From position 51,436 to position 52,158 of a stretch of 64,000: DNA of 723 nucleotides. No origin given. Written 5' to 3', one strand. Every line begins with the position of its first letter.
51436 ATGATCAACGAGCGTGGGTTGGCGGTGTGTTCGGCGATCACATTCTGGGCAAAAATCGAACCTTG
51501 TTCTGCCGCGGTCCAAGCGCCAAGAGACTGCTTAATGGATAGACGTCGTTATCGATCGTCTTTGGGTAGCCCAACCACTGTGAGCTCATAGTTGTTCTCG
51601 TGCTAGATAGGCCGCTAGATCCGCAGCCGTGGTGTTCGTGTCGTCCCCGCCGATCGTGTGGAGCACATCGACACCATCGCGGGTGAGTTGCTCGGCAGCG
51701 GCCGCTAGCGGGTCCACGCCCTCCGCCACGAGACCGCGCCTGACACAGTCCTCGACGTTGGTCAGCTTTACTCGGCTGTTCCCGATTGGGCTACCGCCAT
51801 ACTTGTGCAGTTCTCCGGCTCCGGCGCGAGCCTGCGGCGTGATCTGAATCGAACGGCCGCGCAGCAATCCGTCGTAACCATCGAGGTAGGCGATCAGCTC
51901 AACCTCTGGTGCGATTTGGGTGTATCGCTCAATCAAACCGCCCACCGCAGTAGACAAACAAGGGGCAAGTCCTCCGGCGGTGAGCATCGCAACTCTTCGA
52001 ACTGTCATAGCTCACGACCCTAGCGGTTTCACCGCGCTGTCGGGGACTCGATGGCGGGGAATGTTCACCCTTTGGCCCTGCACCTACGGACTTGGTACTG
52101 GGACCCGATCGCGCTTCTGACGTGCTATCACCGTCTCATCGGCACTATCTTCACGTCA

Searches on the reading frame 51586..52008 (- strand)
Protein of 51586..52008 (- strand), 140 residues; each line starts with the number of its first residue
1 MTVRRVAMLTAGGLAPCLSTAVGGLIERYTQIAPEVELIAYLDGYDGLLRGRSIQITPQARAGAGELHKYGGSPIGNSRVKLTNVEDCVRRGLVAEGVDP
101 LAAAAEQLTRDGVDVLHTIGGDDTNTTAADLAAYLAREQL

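Call 42: find_encoding_contigs(protein=window:51586-52008:-, flank=3000, max_places=6)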
Protein window:51586-52008:- (140 aa): no gene with exactly this product is on record in the collection.
